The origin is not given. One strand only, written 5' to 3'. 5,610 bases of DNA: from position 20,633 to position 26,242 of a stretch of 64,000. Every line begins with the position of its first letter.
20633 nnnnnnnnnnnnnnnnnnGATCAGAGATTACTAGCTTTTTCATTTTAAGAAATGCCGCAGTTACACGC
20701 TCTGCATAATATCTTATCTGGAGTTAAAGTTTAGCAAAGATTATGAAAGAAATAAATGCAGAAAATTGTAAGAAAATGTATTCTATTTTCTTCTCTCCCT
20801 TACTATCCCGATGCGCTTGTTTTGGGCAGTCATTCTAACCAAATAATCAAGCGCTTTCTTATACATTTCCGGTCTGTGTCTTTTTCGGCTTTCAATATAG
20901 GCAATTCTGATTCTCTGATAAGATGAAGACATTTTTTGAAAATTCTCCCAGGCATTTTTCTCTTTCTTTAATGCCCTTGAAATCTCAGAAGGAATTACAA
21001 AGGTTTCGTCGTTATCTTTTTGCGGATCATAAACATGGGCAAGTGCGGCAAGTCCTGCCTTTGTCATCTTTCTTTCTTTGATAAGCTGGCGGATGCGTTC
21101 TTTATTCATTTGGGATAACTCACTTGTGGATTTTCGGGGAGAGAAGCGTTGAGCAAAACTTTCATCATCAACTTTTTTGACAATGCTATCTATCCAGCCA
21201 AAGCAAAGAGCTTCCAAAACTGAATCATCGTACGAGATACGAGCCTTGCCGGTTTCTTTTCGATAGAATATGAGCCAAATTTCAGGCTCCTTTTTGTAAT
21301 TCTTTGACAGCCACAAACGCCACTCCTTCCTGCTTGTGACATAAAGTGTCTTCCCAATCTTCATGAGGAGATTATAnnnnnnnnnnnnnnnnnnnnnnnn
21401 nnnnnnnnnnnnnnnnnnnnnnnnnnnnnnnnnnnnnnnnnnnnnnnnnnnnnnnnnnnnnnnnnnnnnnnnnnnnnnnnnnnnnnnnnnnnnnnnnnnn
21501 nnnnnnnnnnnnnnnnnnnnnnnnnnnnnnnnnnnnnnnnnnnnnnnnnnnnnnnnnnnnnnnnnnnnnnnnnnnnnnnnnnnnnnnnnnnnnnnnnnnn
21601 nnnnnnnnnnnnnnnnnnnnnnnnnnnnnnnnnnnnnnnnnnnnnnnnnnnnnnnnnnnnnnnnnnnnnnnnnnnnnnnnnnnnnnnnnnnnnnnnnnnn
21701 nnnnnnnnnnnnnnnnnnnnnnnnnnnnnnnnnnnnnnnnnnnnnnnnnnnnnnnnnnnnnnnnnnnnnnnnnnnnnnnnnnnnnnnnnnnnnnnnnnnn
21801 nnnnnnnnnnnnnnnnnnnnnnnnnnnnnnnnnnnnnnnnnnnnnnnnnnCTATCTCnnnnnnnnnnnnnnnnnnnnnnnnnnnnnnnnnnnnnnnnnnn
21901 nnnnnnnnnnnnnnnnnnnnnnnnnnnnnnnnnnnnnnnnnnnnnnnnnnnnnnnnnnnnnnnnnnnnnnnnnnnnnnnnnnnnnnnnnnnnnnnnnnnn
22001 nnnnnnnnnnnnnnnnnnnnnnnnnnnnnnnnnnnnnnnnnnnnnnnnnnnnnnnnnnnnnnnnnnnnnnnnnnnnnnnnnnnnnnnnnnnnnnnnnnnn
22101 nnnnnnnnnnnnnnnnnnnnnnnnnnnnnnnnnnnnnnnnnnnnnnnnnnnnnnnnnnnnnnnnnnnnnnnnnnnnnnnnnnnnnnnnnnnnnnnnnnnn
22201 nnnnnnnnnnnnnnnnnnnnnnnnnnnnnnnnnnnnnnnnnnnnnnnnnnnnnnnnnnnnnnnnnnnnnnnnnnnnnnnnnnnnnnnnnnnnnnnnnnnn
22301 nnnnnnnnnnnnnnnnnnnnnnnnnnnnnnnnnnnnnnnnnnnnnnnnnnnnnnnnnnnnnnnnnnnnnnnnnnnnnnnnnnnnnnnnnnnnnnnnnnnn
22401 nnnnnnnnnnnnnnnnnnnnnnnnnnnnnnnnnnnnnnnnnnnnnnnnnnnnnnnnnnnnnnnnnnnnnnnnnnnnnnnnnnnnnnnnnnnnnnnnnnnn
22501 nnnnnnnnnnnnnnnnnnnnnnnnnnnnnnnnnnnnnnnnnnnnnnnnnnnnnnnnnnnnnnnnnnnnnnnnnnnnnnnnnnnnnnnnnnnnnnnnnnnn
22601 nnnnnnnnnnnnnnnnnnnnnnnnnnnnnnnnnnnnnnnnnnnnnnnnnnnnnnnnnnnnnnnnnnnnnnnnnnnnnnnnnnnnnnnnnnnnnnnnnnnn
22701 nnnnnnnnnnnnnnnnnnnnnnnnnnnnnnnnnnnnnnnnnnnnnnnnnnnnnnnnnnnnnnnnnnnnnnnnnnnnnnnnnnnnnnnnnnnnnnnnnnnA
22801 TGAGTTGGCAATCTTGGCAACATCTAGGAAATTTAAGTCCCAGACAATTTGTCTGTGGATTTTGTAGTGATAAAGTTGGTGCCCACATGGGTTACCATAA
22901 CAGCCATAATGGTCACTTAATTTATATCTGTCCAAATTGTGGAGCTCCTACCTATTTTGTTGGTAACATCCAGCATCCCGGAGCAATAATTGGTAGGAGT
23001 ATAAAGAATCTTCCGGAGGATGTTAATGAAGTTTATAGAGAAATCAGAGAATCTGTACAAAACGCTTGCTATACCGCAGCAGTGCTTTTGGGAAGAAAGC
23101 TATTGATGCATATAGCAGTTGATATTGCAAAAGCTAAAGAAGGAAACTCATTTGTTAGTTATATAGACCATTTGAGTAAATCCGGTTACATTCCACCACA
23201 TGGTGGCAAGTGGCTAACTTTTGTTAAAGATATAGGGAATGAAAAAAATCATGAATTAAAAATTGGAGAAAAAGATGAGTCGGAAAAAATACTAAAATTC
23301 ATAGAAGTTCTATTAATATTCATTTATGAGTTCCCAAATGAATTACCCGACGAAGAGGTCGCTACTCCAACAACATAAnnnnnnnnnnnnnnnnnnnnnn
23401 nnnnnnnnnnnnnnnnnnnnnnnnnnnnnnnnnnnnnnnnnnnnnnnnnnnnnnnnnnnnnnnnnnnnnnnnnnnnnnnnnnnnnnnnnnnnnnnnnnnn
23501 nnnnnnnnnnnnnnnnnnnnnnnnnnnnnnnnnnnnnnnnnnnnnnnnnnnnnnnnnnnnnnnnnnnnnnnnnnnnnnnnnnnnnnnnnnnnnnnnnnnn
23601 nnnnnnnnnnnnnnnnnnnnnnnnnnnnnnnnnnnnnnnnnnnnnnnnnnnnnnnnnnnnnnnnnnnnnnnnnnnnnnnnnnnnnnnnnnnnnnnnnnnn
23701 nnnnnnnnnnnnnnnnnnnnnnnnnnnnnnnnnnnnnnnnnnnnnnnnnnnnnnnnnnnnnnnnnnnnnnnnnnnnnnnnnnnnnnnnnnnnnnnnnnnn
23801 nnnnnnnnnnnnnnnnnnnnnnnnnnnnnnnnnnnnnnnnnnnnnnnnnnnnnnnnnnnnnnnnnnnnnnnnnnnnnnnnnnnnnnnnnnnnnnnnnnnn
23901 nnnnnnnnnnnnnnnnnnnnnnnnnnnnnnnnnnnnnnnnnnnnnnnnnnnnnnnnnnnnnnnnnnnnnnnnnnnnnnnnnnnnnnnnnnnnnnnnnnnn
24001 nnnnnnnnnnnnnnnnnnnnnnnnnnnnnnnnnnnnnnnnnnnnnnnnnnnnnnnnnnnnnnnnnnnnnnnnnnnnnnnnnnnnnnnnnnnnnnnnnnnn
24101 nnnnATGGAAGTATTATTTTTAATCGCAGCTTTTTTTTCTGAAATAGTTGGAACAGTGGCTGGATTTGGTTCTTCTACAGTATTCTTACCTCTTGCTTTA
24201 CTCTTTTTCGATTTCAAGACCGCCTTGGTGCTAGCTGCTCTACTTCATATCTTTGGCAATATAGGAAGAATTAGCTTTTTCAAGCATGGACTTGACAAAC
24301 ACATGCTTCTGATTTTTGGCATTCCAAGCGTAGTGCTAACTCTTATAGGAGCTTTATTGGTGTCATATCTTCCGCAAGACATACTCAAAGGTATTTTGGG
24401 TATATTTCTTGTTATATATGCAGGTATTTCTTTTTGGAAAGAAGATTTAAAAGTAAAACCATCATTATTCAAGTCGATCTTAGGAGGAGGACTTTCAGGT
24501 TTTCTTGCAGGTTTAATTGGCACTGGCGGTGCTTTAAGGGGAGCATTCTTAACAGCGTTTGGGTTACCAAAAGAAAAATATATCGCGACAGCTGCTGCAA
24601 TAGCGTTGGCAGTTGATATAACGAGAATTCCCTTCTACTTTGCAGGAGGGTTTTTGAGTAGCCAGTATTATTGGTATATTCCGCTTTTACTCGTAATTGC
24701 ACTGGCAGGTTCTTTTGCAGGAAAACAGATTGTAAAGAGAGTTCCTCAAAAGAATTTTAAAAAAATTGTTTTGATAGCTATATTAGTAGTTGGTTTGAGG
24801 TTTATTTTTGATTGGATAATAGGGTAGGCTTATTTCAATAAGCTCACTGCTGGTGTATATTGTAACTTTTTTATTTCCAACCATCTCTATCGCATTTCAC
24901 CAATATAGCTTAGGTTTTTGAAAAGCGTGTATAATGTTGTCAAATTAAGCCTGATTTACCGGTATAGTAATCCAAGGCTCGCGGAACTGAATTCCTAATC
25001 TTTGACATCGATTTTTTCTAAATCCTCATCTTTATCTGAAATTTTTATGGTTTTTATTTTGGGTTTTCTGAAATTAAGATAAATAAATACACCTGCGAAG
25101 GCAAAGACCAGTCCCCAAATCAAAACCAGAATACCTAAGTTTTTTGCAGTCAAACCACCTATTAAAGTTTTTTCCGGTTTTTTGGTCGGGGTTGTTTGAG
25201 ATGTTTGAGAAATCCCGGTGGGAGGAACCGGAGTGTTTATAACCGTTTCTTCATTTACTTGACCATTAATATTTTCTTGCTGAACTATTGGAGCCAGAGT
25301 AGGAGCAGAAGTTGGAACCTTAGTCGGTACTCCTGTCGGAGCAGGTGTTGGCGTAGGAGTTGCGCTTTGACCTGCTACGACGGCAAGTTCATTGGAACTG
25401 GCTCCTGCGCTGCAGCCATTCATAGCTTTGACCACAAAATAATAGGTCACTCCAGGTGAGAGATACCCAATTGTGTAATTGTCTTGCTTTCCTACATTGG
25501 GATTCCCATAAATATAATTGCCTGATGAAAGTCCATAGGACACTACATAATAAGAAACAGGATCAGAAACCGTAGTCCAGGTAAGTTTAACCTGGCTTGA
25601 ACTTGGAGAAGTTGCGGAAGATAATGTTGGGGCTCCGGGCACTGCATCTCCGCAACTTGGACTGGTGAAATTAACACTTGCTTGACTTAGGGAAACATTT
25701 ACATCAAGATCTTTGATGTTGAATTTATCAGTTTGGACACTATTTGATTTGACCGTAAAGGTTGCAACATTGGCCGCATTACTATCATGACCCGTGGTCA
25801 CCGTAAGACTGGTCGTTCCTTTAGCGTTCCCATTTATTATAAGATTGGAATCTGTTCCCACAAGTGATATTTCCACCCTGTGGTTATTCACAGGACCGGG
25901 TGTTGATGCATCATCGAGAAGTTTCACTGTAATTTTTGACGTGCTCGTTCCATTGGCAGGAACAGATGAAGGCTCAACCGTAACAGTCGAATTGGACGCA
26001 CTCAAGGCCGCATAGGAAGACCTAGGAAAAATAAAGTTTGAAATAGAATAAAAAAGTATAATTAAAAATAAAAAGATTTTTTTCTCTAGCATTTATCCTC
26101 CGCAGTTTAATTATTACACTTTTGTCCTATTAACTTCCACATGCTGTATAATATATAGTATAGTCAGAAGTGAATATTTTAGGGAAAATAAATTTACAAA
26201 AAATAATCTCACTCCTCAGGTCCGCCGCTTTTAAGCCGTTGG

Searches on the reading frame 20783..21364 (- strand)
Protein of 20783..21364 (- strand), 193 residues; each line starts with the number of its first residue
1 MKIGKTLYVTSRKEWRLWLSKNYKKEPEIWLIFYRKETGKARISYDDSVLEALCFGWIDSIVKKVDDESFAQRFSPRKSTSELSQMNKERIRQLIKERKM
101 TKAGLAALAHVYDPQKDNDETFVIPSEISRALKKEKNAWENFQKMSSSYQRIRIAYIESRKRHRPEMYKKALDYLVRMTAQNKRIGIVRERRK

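Call 82: search_protein_families(library=pfam, proteins=[window:20783-21364:-], max_evalue=0.001)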
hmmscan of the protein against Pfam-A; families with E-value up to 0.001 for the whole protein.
window:20783-21364:- (193 aa): 1 family
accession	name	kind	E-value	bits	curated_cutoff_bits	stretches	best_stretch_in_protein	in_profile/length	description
PF13376.11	OmdA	-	3.1e-11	43.5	25.6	1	121-182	1-60/60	Bacteriocin-protection, YdeI or OmpD-Associated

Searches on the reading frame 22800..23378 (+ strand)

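Call 82: search_protein_families(library=pfam, proteins=[window:22800-23378:+], max_evalue=0.001)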
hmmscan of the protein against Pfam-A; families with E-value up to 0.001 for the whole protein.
window:22800-23378:+ (192 aa): 1 family
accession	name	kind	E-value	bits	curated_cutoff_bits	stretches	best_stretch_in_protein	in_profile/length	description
PF13643.11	DUF4145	-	1.9e-07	31.5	23.1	1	84-169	5-88/88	Domain of unknown function (DUF4145)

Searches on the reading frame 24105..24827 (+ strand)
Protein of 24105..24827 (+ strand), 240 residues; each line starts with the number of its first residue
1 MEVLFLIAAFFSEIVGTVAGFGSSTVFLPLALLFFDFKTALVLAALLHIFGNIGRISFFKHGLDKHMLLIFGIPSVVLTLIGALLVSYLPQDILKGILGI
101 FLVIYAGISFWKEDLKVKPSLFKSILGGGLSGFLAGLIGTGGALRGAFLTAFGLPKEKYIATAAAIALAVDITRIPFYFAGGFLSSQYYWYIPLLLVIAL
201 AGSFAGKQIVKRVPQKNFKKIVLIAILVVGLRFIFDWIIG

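Call 77: search_protein_families(library=pfam, proteins=[window:24105-24827:+], max_evalue=0.01)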
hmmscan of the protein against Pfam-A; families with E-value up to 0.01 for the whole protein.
window:24105-24827:+ (240 aa): 1 family
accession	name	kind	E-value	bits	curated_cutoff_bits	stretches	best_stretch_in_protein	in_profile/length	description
PF01925.25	TauE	-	3.2e-36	125.6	32.6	1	6-232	2-236/237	Sulfite exporter TauE/SafE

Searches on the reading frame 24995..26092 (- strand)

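Call 77: search_protein_families(library=pfam, proteins=[window:24995-26092:-], max_evalue=0.01)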
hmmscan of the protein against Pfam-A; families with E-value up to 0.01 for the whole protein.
window:24995-26092:- (365 aa): 3 families
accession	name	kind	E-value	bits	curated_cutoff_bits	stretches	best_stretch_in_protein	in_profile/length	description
PF00041.27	fn3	-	1.2e-10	41.8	25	1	154-237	2-82/84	Fibronectin type III domain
PF09134.16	Invasin_D3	-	1.4e-07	32.3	33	1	32-116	2-84/98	Invasin, domain 3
PF25059.1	FN3_DSCAM-DSCAML_C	-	0.00013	22.7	39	1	171-241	12-80/89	DSCAM/DSCAML C-terminal Fn3-like domain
